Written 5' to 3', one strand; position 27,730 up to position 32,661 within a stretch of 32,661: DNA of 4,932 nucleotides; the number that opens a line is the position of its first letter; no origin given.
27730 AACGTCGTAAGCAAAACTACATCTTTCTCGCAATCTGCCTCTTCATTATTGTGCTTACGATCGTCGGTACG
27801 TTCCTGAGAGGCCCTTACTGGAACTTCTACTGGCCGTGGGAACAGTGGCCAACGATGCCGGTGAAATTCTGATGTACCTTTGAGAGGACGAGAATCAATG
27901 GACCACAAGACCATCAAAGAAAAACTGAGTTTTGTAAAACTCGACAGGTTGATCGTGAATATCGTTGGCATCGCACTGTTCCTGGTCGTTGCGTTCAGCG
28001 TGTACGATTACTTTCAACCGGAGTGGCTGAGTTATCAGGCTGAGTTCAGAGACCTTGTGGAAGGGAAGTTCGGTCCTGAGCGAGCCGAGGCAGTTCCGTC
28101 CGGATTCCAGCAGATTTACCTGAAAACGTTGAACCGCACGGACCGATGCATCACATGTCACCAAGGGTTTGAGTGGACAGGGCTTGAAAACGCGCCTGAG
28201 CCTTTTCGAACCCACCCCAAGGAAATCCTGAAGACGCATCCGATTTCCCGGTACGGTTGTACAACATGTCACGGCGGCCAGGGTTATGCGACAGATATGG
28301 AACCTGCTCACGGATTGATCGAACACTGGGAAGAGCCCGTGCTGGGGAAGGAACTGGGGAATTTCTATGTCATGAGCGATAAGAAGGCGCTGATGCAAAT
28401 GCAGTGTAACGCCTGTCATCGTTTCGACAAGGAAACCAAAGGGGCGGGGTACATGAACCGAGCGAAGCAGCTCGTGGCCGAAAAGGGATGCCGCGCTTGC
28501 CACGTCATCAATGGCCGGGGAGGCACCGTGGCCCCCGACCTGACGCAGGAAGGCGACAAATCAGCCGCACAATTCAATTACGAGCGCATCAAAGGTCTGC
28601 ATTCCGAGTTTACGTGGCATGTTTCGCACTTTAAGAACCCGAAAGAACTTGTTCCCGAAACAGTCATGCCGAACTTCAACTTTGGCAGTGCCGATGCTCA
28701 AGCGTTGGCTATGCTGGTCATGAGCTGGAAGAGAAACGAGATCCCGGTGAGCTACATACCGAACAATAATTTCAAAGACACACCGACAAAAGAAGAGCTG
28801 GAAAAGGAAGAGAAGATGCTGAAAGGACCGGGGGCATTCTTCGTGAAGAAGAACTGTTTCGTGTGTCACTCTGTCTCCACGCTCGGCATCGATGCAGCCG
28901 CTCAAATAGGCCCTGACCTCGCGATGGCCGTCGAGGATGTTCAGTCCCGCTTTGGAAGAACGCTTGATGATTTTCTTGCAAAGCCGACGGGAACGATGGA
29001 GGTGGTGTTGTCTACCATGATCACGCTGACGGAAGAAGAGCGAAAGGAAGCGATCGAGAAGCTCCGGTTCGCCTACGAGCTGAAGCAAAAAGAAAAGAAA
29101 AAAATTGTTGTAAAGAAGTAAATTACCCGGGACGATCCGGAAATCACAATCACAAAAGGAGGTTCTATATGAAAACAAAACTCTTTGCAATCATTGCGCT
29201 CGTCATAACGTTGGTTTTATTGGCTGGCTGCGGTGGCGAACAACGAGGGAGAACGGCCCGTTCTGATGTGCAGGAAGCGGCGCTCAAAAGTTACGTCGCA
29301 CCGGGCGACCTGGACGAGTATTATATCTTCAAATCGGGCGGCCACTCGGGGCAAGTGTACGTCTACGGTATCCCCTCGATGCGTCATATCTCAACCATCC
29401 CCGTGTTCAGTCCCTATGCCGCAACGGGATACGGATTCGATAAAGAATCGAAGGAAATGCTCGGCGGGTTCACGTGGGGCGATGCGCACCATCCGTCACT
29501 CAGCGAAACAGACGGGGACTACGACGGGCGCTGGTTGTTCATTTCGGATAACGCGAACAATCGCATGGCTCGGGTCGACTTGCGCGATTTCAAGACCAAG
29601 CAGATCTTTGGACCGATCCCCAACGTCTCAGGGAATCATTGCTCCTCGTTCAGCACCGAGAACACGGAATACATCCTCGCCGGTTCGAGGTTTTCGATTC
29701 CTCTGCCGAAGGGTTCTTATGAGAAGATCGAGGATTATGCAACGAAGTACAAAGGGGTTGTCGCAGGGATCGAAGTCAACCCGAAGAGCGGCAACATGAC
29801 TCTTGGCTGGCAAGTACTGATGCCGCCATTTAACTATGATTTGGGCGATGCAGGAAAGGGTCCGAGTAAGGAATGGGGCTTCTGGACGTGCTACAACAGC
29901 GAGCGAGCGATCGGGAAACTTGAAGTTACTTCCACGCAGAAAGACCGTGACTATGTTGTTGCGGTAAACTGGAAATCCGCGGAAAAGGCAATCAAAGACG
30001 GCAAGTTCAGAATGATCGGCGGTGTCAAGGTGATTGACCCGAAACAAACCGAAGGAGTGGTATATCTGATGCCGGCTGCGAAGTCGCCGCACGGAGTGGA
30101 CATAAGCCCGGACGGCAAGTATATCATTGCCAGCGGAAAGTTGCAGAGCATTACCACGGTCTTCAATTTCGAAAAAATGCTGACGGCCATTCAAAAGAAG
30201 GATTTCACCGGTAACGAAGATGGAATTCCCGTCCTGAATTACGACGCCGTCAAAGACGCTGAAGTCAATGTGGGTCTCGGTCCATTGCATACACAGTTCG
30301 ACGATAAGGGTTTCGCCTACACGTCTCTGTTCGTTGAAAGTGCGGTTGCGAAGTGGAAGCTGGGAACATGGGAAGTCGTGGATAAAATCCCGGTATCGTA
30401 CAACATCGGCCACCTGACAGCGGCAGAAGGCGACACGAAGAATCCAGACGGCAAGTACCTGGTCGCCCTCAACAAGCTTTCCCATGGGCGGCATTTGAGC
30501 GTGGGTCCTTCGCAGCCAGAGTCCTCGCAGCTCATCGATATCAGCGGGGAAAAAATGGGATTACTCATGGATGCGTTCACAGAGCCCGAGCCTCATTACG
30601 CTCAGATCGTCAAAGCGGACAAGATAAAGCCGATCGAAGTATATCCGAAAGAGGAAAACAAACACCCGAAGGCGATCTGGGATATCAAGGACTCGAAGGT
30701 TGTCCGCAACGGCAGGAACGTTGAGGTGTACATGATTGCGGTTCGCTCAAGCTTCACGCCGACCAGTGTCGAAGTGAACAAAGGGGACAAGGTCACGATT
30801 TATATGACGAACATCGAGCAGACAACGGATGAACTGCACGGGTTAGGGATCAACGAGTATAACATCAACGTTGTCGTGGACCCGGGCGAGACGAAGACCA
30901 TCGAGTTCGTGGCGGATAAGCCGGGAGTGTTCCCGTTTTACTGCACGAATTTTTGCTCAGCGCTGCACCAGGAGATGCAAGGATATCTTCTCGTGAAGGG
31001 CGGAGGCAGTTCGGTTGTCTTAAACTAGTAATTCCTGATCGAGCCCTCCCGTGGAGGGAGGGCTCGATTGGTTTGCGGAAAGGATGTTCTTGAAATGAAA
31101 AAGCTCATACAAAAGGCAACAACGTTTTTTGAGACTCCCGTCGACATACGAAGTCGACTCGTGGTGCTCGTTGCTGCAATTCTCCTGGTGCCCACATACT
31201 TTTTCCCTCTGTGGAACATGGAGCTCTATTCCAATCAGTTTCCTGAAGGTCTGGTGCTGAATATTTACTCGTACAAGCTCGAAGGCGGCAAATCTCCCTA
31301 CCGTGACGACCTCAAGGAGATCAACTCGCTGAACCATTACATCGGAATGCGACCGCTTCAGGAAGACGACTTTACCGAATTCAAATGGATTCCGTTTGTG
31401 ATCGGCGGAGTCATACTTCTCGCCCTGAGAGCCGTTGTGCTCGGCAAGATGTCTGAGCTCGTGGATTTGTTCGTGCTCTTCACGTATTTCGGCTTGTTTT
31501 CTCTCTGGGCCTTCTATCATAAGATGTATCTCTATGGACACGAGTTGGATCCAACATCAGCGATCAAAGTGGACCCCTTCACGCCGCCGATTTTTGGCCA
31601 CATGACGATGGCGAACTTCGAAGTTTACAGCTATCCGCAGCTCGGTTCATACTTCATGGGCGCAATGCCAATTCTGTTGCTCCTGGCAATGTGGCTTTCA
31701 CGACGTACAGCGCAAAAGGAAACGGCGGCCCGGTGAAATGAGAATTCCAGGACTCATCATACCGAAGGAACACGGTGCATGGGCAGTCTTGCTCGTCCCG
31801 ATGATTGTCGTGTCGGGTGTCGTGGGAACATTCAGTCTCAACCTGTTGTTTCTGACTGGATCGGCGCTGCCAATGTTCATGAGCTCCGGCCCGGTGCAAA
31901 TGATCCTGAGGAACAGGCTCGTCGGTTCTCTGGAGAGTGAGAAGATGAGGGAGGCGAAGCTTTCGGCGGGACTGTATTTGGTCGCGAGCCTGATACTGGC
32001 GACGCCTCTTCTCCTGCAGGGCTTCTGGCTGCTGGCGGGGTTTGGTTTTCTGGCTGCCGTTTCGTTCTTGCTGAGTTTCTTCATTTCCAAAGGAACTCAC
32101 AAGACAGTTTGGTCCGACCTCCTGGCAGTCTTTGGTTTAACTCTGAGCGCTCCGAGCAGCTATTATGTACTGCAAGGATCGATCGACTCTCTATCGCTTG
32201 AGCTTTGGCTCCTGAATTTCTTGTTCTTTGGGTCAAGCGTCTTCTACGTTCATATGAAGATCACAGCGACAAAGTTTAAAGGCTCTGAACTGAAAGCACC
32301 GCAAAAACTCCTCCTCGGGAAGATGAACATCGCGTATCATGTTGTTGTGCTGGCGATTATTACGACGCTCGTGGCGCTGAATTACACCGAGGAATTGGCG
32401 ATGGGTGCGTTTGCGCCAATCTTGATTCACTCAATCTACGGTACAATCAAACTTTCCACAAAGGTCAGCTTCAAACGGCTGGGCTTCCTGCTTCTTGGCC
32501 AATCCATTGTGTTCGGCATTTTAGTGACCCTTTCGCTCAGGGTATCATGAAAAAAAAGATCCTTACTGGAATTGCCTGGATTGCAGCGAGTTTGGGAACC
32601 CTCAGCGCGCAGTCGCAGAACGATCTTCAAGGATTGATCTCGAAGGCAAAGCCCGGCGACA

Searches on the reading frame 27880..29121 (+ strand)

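Call 30: search_protein_families(library=ncbifam, proteins=[window:27880-29121:+], max_evalue=0.001)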
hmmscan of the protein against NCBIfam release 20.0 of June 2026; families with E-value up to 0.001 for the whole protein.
window:27880-29121:+ (413 aa): 8 families
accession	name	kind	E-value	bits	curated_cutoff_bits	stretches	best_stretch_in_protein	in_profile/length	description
TIGR04485.1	thiosulf_SoxX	equivalog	7.8e-11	42.5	61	1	204-268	5-59/78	sulfur oxidation c-type cytochrome SoxX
TIGR02603.1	CxxCH_TIGR02603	domain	5.3e-08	33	68.15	0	194-231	5-41/134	putative heme-binding domain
NF040971.1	cytc_ExtS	equivalog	1.2e-07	31.3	100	1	192-232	78-118/262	selenite/tellurite reduction operon c-type cytochrome lipoprotein ExtS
TIGR00781.1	ccoO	equivalog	2.5e-06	27.4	200.65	1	236-285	108-156/232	cytochrome-c oxidase, cbb3-type subunit II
NF011055.0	PRK14487.1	subfamily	1.7e-05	24.5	218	1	237-272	115-149/212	cbb3-type cytochrome c oxidase subunit II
NF011054.0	PRK14486.1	equivalog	2.2e-05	24.1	447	1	239-272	112-144/294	putative bifunctional cbb3-type cytochrome c oxidase subunit II/cytochrome c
TIGR03508.1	decahem_SO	subfamily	0.00013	21.5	192.2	1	88-210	3-103/258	DmsE family decaheme c-type cytochrome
TIGR04494.1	c550_PedF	equivalog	0.00045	20.1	122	0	201-238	59-97/133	cytochrome c-550 PedF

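Call 31: search_protein_families(library=pfam, proteins=[window:27880-29121:+])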
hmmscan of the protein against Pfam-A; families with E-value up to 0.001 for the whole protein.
window:27880-29121:+ (413 aa): 8 families
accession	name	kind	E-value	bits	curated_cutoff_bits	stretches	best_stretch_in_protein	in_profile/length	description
PF00034.26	Cytochrom_C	-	2.9e-15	57.8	21.3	1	194-281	3-87/90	Cytochrome c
PF14522.11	Cytochrome_C7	-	3.9e-07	30.2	24.8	0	171-208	9-48/67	Cytochrome c7 and related cytochrome c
PF14537.11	Cytochrom_c3_2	-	1.2e-06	29.3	25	0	168-209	21-65/79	Cytochrome c3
PF13442.11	Cytochrome_CBB3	-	3.1e-06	27.9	27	0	199-277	9-65/68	Cytochrome C oxidase, cbb3-type, subunit III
PF22113.1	Mtrc-MtrF_II-IV_dom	-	8.3e-06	25.9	30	0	86-144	119-175/176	Outer membrane cytochrome MtrC/MtrF-like, domains II/IV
PF02433.20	FixO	-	7.4e-05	22.8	29.6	1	241-284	112-155/219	Cytochrome C oxidase, mono-heme subunit/FixO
PF09699.15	Paired_CXXCH_1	-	0.00044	20.3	20.6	0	121-132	3-14/41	Doubled CXXCH motif (Paired_CXXCH_1)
PF13435.11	Cytochrome_C554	-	0.00081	20.7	20.8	0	167-208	42-83/84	Cytochrome c554 and c-prime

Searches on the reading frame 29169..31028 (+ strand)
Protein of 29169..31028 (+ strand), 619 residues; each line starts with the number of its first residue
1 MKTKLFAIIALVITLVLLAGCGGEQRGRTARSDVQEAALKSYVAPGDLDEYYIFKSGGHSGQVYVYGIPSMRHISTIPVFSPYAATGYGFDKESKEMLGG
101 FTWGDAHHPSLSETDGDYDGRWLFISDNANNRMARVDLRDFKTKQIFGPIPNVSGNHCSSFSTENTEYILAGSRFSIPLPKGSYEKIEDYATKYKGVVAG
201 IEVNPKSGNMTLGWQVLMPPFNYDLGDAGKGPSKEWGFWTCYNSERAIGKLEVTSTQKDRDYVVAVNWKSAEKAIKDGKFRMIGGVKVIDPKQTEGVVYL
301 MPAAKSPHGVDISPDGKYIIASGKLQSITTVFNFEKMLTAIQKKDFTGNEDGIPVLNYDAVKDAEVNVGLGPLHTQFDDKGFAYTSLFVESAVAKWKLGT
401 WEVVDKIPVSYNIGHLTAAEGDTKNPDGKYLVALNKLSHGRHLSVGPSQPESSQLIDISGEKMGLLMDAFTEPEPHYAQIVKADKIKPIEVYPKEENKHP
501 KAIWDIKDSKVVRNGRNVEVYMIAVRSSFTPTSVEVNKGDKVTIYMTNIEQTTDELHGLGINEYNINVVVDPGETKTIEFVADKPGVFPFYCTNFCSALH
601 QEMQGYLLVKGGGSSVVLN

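Call 30: search_protein_families(library=ncbifam, proteins=[window:29169-31028:+], max_evalue=0.001)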
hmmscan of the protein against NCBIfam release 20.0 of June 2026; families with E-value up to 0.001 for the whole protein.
window:29169-31028:+ (619 aa): 6 families
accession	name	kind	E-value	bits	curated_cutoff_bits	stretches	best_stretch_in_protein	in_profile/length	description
TIGR04246.1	nitrous_NosZ_Gp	equivalog_domain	6.1e-275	913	625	1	38-610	1-577/578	Sec-dependent nitrous-oxide reductase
TIGR04244.1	nitrous_NosZ_RR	equivalog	3.4e-152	508.2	625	1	19-610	21-627/627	TAT-dependent nitrous-oxide reductase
NF052460.1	L-NosZ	equivalog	9.3e-61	205.8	700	2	284-609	154-478/480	clade III lactonase-type nitrous-oxide reductase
TIGR03096.1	nitroso_cyanin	equivalog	3.3e-09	36.6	142.85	1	530-600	59-126/135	nitrosocyanin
TIGR02866.1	CoxB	equivalog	1.3e-06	28.1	147.7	1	534-609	120-191/202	cytochrome c oxidase subunit II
TIGR02376.1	Cu_nitrite_red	equivalog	0.00073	19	296.3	0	503-609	31-144/326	copper-containing nitrite reductase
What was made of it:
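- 29169..31028 (+): Sec-dependent (clade II) nitrous-oxide reductase NosZ; neighbouring context. NCBIfam TIGR04246 at 913 bits against a cutoff of 625 (call 30).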

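Call 31: search_protein_families(library=pfam, proteins=[window:29169-31028:+])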
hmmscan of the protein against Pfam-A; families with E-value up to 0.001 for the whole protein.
window:29169-31028:+ (619 aa): 2 families
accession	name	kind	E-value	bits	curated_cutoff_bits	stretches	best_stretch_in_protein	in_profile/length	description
PF18764.7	nos_propeller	-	1.1e-36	124.9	30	1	406-476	1-71/71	Nitrous oxide reductase propeller repeat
PF13473.12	Cupredoxin_1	-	6.8e-11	42.6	27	1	522-609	25-104/104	Cupredoxin-like domain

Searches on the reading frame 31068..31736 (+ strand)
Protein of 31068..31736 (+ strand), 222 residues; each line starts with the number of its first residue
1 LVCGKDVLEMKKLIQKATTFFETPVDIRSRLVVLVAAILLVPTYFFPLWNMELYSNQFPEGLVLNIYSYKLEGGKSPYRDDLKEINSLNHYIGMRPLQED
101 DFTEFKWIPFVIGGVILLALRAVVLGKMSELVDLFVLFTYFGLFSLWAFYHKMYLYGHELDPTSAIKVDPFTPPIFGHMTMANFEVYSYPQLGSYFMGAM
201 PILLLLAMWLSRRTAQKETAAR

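Call 31: search_protein_families(library=pfam, proteins=[window:31068-31736:+])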
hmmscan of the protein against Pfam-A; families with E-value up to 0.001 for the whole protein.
window:31068-31736:+ (222 aa): 0 families

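Call 50: search_protein_families(library=ncbifam, proteins=[window:31068-31736:+], max_evalue=0.001)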
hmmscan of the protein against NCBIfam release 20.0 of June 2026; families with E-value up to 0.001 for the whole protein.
window:31068-31736:+ (222 aa): 1 family
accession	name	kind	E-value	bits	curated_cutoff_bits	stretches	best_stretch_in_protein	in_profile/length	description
NF008278.0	PRK11056.1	equivalog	0.00021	21.2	127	1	126-218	24-115/120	YijD family membrane protein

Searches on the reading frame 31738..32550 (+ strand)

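Call 31: search_protein_families(library=pfam, proteins=[window:31738-32550:+])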
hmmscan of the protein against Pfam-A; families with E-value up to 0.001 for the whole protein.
window:31738-32550:+ (270 aa): 1 family
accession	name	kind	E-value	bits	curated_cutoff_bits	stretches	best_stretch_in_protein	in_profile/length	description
PF14256.11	YwiC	-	2.7e-15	57.2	25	1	8-142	1-126/126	YwiC-like protein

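Call 50: search_protein_families(library=ncbifam, proteins=[window:31738-32550:+], max_evalue=0.001)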
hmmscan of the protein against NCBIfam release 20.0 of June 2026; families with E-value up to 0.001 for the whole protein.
window:31738-32550:+ (270 aa): 0 families
